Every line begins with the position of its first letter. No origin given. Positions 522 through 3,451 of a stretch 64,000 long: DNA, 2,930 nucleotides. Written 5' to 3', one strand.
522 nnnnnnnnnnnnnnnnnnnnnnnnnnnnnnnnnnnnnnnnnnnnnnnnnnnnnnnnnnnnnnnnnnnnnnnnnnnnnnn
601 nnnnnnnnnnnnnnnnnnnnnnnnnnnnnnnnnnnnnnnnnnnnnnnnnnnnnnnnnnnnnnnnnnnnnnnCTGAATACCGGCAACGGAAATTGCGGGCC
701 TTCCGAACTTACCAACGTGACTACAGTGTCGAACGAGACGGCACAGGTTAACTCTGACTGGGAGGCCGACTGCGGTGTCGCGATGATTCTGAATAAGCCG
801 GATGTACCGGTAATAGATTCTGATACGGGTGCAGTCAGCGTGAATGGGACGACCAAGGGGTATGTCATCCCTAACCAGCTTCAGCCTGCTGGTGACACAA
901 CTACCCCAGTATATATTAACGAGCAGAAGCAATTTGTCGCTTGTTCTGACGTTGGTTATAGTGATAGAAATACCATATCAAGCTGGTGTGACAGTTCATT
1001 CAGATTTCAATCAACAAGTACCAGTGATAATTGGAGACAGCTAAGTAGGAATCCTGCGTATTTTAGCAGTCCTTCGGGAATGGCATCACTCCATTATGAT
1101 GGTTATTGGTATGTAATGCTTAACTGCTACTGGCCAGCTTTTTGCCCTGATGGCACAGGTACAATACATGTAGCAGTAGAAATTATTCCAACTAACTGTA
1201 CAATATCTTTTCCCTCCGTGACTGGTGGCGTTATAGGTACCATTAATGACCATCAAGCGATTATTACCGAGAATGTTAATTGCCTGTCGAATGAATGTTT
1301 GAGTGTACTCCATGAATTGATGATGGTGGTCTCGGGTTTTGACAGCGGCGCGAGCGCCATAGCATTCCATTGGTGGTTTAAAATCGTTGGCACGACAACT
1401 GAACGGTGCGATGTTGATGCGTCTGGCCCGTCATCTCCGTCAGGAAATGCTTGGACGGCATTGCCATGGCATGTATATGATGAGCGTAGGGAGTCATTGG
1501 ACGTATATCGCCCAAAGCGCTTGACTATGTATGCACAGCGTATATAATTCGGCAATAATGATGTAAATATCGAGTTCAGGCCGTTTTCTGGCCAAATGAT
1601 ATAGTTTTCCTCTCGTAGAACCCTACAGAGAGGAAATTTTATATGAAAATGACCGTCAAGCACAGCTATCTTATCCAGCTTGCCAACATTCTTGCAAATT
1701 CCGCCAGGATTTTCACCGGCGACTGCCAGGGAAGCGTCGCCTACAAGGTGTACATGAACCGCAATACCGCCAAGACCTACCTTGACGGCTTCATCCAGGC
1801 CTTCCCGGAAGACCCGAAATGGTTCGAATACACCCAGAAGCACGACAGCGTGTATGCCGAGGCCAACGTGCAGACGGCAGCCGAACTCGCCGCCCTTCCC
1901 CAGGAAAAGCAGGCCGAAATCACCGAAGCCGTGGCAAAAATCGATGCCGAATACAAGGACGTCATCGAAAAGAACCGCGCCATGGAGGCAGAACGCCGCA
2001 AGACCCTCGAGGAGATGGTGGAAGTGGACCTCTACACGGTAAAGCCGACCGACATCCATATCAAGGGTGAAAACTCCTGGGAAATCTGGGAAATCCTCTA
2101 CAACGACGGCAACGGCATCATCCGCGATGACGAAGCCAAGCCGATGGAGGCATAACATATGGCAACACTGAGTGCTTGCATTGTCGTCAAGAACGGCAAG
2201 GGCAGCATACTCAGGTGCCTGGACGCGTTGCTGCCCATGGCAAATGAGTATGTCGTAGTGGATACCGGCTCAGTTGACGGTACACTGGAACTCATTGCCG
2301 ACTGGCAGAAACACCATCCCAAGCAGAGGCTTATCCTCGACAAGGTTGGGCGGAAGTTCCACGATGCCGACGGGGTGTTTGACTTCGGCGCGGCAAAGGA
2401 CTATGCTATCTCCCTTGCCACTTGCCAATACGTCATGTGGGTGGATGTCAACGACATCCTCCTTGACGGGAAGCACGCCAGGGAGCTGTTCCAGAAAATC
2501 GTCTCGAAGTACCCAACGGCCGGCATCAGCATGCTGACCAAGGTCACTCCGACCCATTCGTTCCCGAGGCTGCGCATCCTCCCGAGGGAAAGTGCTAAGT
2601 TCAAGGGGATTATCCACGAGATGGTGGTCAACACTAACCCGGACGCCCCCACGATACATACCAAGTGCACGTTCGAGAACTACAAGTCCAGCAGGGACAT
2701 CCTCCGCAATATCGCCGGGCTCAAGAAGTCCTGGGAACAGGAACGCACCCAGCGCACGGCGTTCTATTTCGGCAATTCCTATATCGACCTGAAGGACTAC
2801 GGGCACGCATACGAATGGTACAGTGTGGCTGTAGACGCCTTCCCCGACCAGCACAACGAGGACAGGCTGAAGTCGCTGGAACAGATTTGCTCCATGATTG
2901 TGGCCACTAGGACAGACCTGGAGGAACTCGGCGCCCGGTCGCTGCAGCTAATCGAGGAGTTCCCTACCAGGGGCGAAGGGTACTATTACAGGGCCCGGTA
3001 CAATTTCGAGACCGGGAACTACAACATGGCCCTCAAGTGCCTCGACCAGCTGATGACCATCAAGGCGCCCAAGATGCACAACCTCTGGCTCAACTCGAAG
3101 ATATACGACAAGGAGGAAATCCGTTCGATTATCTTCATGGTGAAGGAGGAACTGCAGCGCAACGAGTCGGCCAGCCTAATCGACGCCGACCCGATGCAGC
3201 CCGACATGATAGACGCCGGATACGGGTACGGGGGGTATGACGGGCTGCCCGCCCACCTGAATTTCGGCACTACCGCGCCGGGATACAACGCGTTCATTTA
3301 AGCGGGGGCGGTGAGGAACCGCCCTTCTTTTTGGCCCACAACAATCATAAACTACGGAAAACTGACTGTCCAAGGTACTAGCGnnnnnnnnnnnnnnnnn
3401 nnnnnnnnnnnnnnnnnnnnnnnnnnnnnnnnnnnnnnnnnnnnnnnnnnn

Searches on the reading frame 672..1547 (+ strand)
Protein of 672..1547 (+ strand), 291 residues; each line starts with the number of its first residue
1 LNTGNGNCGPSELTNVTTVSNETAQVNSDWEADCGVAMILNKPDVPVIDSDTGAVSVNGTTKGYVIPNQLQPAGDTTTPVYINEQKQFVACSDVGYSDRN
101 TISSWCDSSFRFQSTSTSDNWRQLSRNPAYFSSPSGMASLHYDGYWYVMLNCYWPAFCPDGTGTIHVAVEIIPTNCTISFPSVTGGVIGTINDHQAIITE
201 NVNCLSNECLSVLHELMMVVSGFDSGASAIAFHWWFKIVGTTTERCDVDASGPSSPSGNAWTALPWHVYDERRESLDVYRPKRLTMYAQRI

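Call 33: find_homologous_proteins(query=window:672-1547:+)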
Query window:672-1547:+: 450 candidates shared short words with the query, none scored E <= 0.001.
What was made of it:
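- Tried and rejected: The word-indexed protein search with the V1 module found nothing, not even itself (call 33).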

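Call 41: search_protein_families(library=pfam, proteins=[window:672-1544:+], max_evalue=1)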
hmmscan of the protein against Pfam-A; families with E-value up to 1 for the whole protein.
window:672-1544:+ (291 aa): 0 families

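Call 44: search_protein_representatives(protein=window:672-1544:+)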
Query: 291 residues. Proteins with E-value up to 0.001 (for the whole library): 824; up to 1e-10: 152; up to 1e-30: 9. The best 150 are listed.
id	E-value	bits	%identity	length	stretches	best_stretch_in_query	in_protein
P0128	1.6e-199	677.6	100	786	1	1-291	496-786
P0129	1.3e-48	182.1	49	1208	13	15-56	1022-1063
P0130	3.9e-43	164.2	47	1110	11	15-64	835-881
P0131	2.9e-41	158.0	53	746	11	17-63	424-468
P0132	1.8e-38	148.8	54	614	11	14-47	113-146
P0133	1.0e-37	146.4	45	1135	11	13-56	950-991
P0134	6.2e-35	137.2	44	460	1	100-291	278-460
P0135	5.4e-34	134.1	46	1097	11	20-53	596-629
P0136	1.3e-33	132.9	49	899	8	12-53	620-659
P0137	2.2e-30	122.3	45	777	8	8-84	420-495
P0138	3.0e-30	121.9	46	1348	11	12-64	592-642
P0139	2.0e-28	115.9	45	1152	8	20-60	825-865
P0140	2.7e-28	115.4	52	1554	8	11-49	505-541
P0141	5.9e-28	114.3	46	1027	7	21-88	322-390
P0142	6.3e-28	114.2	51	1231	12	11-45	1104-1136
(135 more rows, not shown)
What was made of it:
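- Tried and rejected: The exhaustive HMMER search was needed (call 44).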

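Call 47: find_encoding_contigs(protein=P0134, flank=10000, max_places=4)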
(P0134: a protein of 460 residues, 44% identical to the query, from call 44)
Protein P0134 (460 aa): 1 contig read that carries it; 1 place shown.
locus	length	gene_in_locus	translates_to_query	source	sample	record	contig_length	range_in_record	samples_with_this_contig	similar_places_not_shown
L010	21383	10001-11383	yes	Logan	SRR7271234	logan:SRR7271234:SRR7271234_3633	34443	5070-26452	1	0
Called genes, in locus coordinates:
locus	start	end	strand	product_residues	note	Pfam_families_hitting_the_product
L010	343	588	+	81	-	-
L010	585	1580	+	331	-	-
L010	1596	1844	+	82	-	-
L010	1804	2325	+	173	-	-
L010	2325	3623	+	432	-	PF03237:Terminase_6N (weak), PF04466:Terminase_3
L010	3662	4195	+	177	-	-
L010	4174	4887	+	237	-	-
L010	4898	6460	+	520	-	PF11134:Phage_stabilise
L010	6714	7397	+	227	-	-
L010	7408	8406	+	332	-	-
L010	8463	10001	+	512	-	-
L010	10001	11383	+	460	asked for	-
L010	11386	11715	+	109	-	-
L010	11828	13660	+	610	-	PF16510:P22_portal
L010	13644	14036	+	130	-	-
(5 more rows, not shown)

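Call 67: search_dna_similar(query=window:672-1544:+, collection=phages, mode=protein, max_evalue=0.001, max_rows=15)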
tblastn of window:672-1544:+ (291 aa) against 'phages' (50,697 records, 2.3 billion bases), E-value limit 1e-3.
No match.

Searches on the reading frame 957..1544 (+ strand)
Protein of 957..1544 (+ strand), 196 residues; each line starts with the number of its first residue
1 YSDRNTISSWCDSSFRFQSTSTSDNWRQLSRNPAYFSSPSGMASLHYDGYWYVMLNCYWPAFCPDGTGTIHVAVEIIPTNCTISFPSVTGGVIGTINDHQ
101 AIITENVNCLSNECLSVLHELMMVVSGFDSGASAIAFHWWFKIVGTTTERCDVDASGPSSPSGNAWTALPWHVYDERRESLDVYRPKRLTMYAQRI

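Call 86: find_related_loci(query=A5, collection=viral_contigs, flank=6000)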
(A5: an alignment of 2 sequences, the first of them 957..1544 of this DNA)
Query A5 (196 aa) in viral_contigs; peptide patterns used: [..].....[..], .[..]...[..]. (x = any residue, [..] = any of these).
24 stretches matched a pattern, but none encodes a relative of the query by tblastn (E <= 1e-3).

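Call 87: find_related_loci(query=A5, collection=genome_contigs, flank=6000)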
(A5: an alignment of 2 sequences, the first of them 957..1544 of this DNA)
Query A5 (196 aa) in genome_contigs; peptide patterns used: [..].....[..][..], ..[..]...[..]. (x = any residue, [..] = any of these).
33 stretches matched a pattern, but none encodes a relative of the query by tblastn (E <= 1e-3).

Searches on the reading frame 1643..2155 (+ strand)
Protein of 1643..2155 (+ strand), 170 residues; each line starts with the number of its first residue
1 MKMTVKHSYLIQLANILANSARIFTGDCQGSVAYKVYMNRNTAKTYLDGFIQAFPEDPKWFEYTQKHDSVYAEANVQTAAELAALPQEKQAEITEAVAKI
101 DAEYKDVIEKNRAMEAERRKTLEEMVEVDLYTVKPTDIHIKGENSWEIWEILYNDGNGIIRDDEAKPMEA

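Call 5: search_protein_families(library=pfam, proteins=[window:1643-2155:+], max_evalue=0.01)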
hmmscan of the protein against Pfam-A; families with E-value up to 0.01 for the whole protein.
window:1643-2155:+ (170 aa): 0 families

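Call 6: search_protein_families(library=phrogs, proteins=[window:1643-2155:+], max_evalue=0.001)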
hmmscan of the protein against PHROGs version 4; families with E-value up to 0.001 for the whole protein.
window:1643-2155:+ (170 aa): 0 families
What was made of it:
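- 1643..2155 (+): Conserved 170-aa gene of unknown function. No family match (calls 5, 6).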

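Call 55: find_encoding_contigs(protein=window:1643-2155:+, flank=5000, max_places=10)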
Protein window:1643-2155:+ (170 aa): 4 contigs read that carry it; 2 places shown.
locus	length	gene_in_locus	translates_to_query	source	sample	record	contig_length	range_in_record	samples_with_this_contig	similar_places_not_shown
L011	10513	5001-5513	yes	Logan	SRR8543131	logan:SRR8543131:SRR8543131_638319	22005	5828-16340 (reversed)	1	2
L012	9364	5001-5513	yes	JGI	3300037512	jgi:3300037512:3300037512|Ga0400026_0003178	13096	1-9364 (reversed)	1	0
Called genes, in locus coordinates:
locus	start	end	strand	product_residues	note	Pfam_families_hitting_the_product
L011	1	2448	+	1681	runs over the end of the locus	-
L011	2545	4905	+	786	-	-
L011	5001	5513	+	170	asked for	-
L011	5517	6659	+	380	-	PF00535:Glycos_transf_2, PF07719:TPR_2 (faint)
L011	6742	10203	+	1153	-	-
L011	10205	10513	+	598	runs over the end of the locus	-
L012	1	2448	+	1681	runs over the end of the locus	-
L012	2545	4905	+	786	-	-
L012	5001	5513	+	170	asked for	-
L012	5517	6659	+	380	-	PF00535:Glycos_transf_2, PF07719:TPR_2 (faint)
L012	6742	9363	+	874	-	?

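Call 82: search_protein_families(library=ncbifam, proteins=[window:1643-2152:+], max_evalue=0.1)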
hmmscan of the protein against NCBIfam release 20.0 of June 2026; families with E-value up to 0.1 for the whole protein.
window:1643-2152:+ (170 aa): 3 families
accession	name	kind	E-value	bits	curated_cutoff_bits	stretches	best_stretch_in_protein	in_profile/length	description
NF010564.0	PRK13959.1-1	subfamily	0.0004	19.6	459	1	60-122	138-200/294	phosphoribosylaminoimidazolesuccinocarboxamide synthase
NF002566.0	PRK02201.1-1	equivalog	0.016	14.2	342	1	83-143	167-223/380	membrane protein insertase YidC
NF002568.0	PRK02201.1-3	equivalog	0.068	11.7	570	1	86-125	405-443/607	membrane protein insertase YidC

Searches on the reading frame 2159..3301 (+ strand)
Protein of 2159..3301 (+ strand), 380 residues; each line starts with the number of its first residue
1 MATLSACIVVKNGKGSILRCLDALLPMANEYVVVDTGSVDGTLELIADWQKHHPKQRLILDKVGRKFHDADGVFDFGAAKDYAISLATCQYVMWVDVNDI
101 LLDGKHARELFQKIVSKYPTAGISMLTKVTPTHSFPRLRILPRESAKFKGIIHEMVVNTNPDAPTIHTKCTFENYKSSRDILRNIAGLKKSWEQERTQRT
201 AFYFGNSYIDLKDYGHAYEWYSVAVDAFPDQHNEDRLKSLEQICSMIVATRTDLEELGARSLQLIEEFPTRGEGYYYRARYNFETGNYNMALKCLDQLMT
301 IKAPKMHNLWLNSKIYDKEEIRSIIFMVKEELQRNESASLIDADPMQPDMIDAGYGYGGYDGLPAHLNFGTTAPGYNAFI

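Call 5: search_protein_families(library=pfam, proteins=[window:2159-3301:+], max_evalue=0.01)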
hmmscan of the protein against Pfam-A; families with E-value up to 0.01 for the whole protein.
window:2159-3301:+ (380 aa): 5 families
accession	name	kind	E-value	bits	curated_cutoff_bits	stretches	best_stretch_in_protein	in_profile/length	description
PF00535.33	Glycos_transf_2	-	6.8e-10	39.6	23.3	1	5-116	1-105/168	Glycosyl transferase family 2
PF07719.23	TPR_2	-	1.1e-07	31.9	27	0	273-298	2-27/34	Tetratricopeptide repeat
PF13428.12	TPR_14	-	0.00038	21.3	23.5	0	274-311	3-39/44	Tetratricopeptide repeat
PF13174.12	TPR_6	-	0.0069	17.4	26.3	0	107-120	19-32/33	Tetratricopeptide repeat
PF13181.12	TPR_8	-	0.0073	16.8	25.7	0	275-302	4-31/34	Tetratricopeptide repeat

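Call 6: search_protein_families(library=phrogs, proteins=[window:2159-3301:+], max_evalue=0.001)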
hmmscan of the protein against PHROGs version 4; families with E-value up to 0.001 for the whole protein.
window:2159-3301:+ (380 aa): 1 family
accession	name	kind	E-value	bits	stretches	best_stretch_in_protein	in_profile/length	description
phrog_13126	-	moron, auxiliary metabolic gene and host takeover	5.8e-22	79.4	1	6-309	5-300/394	beta-1,4-glycosyltransferase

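Call 82: search_protein_families(library=ncbifam, proteins=[window:2159-3298:+], max_evalue=0.1)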
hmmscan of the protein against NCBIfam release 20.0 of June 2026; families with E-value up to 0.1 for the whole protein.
window:2159-3298:+ (380 aa): 9 families
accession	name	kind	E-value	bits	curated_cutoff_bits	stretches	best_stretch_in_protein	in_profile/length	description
TIGR04195.1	S_glycosyl_SunS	equivalog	1.8e-08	33.7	350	1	3-337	58-389/421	SunS family peptide S-glycosyltransferase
NF007482.0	PRK10073.1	equivalog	3.5e-06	26.2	423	1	3-102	7-99/334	glycosyltransferase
NF047507.1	TPR_BatC_Lepto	exception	0.0073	15.8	175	1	175-233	74-131/214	TPR repeat-containing protein BatC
TIGR02795.1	tol_pal_ybgF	equivalog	0.026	15.1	90.1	0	195-232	36-73/119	tol-pal system protein YbgF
NF045692.1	OglycostaseCruG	equivalog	0.037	13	600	1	19-62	58-104/386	2'-O-glycosyltransferase CruG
TIGR02521.1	type_IV_pilW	equivalog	0.057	13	154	1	212-320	113-217/234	type IV pilus biogenesis/stability protein PilW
NF033920.0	C39_PA2778_fam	equivalog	0.058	12.8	150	0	172-232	166-224/255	PA2778 family cysteine peptidase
TIGR04009.1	wcaE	equivalog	0.064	12.5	369.2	0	26-103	31-97/248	colanic acid biosynthesis glycosyltransferase WcaE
TIGR04283.1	glyco_like_mftF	equivalog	0.084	12.4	182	0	5-51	2-51/221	TIGR04283 family arsenosugar biosynthesis glycosyltransferase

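Call 83: search_solved_structures(query=window:2159-3298:+, max_evalue=0.01, show_alignments=1)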
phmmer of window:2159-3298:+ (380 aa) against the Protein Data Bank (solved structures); distinct sequences matched with E-value up to 0.01: 4.
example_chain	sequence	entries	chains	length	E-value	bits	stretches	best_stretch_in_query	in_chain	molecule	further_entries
22ao_A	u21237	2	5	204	6.7e-07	31.9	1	4-104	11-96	GmaR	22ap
7msk_A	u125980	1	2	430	3.2e-06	29.7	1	6-325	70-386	Glyco_trans_2-like domain-containing protein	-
7msp_A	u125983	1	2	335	0.002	20.4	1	3-257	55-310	SPbeta prophage-derived glycosyltransferase SunS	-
7msn_A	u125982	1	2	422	0.0031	19.8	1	3-278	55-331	SPbeta prophage-derived glycosyltransferase SunS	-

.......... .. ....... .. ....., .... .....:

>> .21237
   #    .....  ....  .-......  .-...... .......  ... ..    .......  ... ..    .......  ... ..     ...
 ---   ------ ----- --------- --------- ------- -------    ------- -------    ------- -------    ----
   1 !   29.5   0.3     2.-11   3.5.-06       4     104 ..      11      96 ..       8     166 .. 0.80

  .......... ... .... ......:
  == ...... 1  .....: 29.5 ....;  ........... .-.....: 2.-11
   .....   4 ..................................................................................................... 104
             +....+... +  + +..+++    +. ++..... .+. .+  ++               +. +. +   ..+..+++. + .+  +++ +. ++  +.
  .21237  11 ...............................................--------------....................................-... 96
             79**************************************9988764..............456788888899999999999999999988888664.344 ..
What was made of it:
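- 2159..3301 (+): GT2 + TPR glycosyltransferase, the most conserved gene of the module. Nearest solved relatives are GmaR, a ThuS-type enzyme (7msk) and SunS (calls 82, 83).
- On SunS-family peptide S-glycosyltransferase (TIGR04195): PDB matches: GmaR, 7msk and SunS at E 7e-7 to 3e-3 (call 83).
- Closest known: Protein-glycosylating GT2 enzymes with helical or TPR domains: GmaR. Same: These are the best PDB matches (calls 82, 83).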
